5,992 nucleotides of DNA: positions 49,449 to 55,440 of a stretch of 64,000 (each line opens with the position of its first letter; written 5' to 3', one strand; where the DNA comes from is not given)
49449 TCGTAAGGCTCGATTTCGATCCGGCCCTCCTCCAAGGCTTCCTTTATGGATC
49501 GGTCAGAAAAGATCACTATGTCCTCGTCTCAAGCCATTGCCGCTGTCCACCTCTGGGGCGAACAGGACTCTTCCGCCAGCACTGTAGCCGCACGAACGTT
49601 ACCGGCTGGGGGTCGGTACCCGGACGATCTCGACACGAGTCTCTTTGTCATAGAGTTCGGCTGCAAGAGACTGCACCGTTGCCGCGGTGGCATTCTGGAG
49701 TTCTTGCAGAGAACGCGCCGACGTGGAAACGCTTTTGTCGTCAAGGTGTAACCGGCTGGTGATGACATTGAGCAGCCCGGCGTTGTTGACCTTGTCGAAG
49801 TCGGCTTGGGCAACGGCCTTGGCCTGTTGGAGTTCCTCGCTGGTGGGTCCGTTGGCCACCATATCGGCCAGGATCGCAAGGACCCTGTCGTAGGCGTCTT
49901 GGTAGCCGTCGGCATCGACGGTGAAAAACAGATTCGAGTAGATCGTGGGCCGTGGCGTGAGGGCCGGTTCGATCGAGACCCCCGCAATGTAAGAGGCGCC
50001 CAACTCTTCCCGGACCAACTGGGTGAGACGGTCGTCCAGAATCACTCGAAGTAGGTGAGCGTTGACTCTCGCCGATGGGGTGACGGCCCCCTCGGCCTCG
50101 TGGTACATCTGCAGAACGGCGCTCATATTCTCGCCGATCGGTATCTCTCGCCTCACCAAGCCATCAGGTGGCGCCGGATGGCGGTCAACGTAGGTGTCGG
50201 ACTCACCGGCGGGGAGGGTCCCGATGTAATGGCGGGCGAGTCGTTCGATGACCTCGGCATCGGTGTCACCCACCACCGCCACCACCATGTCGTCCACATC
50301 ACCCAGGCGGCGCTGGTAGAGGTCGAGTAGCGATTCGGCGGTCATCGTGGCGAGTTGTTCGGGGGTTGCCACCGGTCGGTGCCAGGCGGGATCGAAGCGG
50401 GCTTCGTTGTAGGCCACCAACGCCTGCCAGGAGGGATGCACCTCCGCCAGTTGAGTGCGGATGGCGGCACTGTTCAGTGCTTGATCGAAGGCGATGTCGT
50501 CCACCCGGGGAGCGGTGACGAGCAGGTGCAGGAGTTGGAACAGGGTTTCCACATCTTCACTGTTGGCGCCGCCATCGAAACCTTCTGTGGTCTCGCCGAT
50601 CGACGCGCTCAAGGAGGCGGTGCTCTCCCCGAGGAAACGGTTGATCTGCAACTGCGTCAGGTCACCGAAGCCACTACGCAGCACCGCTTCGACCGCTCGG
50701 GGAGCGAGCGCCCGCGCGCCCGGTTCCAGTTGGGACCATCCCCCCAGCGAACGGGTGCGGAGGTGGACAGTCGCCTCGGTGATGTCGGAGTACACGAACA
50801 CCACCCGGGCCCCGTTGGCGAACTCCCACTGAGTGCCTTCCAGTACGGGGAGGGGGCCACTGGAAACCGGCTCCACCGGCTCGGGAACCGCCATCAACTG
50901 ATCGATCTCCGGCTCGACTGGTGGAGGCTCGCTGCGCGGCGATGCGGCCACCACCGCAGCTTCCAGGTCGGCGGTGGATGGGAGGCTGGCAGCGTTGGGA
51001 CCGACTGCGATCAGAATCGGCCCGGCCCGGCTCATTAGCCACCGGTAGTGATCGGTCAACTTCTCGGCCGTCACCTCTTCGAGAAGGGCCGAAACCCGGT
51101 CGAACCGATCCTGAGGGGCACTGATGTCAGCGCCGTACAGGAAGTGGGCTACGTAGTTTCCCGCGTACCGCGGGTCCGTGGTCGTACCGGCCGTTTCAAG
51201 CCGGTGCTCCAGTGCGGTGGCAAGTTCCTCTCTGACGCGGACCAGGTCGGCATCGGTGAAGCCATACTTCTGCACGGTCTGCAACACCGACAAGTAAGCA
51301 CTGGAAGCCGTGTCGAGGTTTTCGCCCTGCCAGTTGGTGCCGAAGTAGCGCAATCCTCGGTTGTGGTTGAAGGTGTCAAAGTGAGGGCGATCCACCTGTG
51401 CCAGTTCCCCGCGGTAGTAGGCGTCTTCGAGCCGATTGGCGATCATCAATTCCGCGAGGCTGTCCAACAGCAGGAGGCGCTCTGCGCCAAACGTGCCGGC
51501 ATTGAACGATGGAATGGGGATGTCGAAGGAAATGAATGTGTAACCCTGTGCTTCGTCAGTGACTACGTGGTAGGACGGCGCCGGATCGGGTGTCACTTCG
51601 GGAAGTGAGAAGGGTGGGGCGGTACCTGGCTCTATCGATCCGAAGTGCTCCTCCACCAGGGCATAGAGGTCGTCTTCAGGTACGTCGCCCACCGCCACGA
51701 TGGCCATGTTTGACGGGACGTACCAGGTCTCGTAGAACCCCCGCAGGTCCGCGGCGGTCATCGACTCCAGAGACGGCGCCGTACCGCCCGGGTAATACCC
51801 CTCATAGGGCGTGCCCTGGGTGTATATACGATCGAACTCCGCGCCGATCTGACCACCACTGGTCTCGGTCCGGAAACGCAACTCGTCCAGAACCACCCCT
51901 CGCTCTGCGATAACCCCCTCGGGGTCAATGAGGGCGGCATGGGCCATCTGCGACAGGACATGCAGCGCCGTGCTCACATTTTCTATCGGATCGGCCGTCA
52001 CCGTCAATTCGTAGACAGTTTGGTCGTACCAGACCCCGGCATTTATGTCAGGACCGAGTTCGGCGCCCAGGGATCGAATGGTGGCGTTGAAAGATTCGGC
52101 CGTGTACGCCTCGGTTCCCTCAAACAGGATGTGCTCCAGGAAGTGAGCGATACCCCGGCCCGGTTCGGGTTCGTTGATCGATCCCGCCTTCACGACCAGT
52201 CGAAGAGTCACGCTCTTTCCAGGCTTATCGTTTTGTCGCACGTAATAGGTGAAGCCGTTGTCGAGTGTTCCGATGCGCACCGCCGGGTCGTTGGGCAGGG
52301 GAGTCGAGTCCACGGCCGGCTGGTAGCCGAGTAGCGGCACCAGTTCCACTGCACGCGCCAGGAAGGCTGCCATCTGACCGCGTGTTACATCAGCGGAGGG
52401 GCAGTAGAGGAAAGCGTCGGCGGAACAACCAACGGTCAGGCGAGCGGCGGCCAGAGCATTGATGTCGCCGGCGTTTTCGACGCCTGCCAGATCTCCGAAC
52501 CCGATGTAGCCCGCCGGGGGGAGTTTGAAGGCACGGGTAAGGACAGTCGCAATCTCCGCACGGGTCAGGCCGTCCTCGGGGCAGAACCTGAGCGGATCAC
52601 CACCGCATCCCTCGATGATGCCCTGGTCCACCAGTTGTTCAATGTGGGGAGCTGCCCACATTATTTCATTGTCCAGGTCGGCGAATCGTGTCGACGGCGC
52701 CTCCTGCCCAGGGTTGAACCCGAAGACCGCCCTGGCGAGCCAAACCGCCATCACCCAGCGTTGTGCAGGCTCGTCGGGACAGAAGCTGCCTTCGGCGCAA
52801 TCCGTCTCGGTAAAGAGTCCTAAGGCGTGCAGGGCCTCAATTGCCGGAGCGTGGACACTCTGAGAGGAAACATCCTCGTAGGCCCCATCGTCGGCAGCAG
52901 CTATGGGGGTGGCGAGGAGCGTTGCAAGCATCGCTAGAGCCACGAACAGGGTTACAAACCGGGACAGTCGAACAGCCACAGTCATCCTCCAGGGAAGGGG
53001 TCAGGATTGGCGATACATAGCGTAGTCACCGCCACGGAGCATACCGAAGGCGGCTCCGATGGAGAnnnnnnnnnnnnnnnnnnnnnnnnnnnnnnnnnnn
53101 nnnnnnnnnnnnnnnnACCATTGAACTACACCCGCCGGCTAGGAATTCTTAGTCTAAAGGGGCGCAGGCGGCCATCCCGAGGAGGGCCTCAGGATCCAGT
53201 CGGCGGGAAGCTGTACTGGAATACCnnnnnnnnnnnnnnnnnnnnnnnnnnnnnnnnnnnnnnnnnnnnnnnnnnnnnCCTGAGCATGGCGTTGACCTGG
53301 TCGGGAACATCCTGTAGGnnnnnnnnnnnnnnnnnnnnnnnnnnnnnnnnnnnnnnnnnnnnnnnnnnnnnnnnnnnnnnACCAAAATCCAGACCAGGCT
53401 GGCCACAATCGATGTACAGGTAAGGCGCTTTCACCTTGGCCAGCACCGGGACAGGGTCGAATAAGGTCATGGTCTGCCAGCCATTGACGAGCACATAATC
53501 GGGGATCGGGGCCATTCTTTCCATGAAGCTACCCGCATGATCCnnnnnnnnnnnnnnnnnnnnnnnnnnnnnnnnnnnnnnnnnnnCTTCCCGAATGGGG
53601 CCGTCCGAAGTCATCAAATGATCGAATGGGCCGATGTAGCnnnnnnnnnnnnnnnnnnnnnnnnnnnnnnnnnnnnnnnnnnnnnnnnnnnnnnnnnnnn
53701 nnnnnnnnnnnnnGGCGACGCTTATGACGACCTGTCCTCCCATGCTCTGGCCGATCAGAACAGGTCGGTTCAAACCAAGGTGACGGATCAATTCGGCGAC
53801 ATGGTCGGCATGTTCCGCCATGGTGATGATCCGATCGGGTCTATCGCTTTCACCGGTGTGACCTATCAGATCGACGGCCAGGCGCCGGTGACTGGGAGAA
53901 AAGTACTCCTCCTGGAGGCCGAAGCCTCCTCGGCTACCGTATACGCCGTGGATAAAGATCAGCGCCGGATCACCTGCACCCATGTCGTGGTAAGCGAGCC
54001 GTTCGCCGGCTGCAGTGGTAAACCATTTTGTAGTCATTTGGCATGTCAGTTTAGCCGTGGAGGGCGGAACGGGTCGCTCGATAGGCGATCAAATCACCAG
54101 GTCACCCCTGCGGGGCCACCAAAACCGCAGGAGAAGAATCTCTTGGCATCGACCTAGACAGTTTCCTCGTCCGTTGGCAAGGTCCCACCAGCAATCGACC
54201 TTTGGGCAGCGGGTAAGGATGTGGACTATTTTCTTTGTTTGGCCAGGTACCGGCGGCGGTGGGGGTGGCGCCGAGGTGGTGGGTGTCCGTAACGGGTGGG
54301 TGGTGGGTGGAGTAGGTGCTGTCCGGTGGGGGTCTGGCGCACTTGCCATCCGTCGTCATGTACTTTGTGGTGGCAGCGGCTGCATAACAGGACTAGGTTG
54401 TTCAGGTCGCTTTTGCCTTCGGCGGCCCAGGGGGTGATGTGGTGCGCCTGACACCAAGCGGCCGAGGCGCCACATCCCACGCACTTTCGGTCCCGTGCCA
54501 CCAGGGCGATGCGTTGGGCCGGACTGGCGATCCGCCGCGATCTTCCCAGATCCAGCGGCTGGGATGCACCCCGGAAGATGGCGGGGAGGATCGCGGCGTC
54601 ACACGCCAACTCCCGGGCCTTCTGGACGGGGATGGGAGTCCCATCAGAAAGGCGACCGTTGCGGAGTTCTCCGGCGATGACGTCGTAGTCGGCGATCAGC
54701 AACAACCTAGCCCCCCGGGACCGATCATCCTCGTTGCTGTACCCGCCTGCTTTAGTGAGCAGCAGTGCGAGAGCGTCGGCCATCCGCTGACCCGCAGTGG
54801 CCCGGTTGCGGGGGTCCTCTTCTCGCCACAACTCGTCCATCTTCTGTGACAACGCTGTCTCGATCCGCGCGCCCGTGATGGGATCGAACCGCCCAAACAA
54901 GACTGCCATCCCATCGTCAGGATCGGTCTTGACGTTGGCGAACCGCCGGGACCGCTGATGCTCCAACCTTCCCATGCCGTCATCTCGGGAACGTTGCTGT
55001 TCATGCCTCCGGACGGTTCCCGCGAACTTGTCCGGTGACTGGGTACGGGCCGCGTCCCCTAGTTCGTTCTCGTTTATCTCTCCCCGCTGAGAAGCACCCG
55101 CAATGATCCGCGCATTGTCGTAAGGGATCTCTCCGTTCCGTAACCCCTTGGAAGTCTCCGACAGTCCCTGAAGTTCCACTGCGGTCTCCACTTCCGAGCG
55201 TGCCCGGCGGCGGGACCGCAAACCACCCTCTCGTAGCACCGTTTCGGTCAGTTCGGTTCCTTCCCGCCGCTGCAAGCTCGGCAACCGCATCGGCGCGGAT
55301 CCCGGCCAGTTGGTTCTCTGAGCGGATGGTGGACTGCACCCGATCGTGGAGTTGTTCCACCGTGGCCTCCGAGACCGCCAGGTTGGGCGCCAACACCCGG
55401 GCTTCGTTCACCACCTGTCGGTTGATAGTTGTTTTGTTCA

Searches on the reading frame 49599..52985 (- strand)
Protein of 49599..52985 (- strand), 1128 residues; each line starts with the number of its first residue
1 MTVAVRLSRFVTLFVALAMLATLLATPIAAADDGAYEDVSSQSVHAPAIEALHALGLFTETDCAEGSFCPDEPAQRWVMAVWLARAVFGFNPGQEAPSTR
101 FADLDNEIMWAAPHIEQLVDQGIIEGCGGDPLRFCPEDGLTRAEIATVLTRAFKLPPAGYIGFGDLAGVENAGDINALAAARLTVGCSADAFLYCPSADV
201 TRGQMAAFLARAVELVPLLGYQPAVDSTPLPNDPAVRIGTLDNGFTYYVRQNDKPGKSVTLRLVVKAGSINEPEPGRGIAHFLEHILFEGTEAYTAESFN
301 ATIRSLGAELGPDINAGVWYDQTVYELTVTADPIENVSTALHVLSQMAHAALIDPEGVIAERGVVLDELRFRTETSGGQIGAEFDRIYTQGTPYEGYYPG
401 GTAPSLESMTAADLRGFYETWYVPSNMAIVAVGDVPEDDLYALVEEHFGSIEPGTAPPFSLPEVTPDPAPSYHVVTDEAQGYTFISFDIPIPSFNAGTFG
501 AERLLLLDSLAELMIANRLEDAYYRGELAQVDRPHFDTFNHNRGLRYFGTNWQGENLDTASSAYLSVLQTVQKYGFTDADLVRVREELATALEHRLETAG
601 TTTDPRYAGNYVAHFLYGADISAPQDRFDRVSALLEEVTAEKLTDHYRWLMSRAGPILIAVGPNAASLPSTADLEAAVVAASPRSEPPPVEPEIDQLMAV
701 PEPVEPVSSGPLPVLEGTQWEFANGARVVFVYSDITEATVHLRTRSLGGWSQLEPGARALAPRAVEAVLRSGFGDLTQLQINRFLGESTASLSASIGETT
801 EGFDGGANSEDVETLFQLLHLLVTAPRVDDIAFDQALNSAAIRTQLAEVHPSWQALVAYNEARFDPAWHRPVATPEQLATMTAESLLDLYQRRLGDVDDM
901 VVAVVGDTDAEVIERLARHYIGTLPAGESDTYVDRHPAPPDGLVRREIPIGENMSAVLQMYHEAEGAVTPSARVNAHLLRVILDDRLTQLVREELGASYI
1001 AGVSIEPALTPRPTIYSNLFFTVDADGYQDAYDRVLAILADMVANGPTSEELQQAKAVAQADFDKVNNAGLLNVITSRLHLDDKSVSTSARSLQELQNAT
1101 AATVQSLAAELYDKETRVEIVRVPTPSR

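Call 86: search_protein_families(library=pfam, proteins=[window:49599-52985:-])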
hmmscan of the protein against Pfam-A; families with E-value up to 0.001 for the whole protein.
window:49599-52985:- (1128 aa): 3 families
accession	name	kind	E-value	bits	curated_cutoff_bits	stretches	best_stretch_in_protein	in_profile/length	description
PF05193.26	Peptidase_M16_C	-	9e-39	133.6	23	2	408-588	1-181/181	Peptidase M16 inactive domain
PF00675.25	Peptidase_M16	-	9.3e-25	87.7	22.3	1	249-369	3-116/149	Insulinase (Peptidase family M16)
PF00395.25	SLH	-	0.00016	22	20.8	0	101-146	2-44/44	S-layer homology domain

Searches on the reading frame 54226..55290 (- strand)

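Call 86: search_protein_families(library=pfam, proteins=[window:54226-55290:-])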
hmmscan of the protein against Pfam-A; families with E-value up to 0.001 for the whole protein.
window:54226-55290:- (354 aa): 3 families
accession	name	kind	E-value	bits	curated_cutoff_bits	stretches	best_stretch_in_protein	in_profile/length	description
PF02720.22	DUF222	-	5.4e-23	82.2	24.4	1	25-267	49-306/306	Domain of unknown function (DUF222)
PF01844.29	HNH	-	9.7e-11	42.1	21.4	1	270-312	1-46/47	HNH endonuclease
PF13391.12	HNH_2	-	4.1e-05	23.8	21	1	270-308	1-56/66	HNH endonuclease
